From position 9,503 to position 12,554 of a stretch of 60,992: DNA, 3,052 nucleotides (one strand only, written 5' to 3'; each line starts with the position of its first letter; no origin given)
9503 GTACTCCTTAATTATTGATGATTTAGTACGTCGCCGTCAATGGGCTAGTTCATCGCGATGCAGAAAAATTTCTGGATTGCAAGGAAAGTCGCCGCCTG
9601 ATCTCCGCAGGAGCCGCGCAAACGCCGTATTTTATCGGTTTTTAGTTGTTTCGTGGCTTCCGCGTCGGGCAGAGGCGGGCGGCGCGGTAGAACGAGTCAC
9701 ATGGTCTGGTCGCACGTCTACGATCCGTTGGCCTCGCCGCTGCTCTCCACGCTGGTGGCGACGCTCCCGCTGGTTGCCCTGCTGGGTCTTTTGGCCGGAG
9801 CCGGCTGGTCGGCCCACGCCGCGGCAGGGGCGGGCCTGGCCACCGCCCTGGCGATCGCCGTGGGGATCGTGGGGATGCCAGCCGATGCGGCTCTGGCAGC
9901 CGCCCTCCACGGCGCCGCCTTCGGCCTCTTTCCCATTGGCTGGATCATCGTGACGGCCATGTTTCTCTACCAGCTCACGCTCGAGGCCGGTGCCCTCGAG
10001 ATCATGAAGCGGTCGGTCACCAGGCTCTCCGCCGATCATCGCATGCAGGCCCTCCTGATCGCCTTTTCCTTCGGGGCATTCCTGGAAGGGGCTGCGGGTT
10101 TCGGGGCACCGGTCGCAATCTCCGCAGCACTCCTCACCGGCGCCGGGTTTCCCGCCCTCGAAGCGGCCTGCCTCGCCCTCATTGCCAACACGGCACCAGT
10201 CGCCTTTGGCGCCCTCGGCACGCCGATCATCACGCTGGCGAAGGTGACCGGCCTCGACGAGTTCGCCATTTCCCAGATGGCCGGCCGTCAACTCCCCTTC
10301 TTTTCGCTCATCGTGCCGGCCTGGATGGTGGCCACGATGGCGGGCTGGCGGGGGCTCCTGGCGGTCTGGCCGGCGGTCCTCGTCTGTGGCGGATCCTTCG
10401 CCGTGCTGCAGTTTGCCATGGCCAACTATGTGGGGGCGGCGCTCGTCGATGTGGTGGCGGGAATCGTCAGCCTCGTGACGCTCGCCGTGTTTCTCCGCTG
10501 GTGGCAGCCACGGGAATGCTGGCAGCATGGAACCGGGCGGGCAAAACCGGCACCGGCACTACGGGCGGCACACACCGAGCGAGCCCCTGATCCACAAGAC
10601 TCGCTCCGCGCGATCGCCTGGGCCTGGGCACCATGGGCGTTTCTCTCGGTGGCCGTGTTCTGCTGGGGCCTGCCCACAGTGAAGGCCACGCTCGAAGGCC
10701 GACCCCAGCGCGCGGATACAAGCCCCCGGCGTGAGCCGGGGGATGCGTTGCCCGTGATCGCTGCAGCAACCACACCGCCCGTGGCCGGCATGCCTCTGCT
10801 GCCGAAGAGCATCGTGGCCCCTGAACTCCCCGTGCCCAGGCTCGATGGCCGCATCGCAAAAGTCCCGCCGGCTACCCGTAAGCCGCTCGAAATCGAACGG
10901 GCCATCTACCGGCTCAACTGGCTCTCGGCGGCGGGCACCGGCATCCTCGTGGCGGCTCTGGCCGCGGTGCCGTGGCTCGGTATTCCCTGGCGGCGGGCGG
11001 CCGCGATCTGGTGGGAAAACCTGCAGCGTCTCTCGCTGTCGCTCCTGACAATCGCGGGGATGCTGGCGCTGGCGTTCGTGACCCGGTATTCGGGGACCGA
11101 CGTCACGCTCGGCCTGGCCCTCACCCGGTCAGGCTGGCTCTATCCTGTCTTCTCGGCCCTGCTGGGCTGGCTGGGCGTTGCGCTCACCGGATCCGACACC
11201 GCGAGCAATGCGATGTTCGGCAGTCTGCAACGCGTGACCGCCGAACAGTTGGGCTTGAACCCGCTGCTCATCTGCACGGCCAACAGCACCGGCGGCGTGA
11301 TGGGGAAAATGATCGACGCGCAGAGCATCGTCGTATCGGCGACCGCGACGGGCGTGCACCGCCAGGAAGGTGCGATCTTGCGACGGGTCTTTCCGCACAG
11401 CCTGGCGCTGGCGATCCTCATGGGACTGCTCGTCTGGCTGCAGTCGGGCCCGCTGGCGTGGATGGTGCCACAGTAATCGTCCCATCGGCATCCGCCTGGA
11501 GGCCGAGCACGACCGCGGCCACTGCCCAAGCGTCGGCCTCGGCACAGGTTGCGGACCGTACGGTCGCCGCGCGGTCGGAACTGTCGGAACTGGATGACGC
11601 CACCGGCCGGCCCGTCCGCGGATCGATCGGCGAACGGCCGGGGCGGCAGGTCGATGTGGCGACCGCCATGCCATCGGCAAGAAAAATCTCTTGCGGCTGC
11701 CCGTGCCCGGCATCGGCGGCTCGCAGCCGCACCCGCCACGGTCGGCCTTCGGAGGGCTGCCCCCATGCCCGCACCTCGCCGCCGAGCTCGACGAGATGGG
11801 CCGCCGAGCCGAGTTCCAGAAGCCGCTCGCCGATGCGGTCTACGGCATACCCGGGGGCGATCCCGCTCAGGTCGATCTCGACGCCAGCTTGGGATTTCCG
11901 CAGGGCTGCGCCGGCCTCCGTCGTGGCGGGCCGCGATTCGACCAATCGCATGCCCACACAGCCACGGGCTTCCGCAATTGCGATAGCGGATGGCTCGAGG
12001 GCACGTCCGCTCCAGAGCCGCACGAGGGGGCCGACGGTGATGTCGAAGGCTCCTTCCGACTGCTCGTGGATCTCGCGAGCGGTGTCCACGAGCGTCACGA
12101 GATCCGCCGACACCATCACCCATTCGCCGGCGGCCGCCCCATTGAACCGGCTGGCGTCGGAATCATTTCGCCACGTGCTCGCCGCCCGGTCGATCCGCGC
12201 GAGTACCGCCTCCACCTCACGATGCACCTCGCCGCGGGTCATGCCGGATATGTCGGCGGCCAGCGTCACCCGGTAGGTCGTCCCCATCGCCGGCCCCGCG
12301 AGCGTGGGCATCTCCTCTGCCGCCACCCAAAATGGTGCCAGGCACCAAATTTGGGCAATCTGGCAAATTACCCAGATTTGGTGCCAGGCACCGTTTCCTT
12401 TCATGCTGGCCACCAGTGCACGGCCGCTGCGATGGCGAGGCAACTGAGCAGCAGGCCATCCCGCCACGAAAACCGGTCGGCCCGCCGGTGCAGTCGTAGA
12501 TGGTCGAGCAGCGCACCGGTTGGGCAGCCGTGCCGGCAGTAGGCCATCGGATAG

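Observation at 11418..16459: Orphan extracytoplasmic flavin module: secreted FAD oxidoreductase + double-FMN_bind NosR/NapH-like membrane protein + ApbE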

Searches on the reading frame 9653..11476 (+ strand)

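Call 3: search_protein_families(library=pfam, proteins=[window:9653-11476:+], max_evalue=0.01)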
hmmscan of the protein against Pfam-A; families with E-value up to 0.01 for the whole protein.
window:9653-11476:+ (607 aa): 1 family
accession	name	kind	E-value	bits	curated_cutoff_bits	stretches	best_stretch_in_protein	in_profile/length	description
PF02652.20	Lactate_perm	-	1e-146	490.2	27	2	31-348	1-306/522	L-lactate permease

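Call 4: search_protein_families(library=ncbifam, proteins=[window:9653-11476:+], max_evalue=0.01)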
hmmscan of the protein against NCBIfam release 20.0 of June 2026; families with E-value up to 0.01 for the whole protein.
window:9653-11476:+ (607 aa): 3 families
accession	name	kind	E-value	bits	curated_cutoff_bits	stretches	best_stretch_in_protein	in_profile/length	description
NF007740.0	PRK10420.1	equivalog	7.8e-148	493.5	918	2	18-346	3-324/551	L-lactate permease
TIGR00795.1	lctP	subfamily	3.1e-145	485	341.15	2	22-347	3-311/530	lactate permease LctP family transporter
NF007249.0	PRK09695.1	equivalog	1.1e-135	453.5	1121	2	18-346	3-332/560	glycolate permease GlcA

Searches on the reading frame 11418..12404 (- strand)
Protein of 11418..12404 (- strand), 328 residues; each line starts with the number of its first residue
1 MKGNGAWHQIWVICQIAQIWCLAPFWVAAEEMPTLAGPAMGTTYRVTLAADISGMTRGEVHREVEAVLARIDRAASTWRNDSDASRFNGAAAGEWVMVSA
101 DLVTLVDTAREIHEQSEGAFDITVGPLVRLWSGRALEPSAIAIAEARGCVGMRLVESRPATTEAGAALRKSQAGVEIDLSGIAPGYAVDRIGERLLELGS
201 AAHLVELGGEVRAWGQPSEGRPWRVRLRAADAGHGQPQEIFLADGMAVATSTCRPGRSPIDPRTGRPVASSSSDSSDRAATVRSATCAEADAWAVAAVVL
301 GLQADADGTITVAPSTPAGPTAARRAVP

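Call 3: search_protein_families(library=pfam, proteins=[window:11418-12404:-], max_evalue=0.01)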
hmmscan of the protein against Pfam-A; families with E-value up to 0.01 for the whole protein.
window:11418-12404:- (328 aa): 1 family
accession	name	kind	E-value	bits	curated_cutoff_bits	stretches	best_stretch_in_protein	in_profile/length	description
PF02424.20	ApbE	-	4.2e-57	194.1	25.6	1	40-304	1-250/266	ApbE family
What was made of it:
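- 11418..12404 (-): apbE, FAD:protein FMN transferase (328 aa). Its ATG overlaps the stop codon of the conduit gene (ATGA). Pfam 194.1 bits (call 3).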

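Call 4: search_protein_families(library=ncbifam, proteins=[window:11418-12404:-], max_evalue=0.01)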
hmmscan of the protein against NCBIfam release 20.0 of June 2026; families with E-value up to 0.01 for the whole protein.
window:11418-12404:- (328 aa): 1 family
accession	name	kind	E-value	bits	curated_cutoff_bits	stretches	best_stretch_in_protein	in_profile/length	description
NF007774.0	PRK10461.1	equivalog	2.3e-36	125.4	498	1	28-303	30-311/351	FAD:protein FMN transferase ApbE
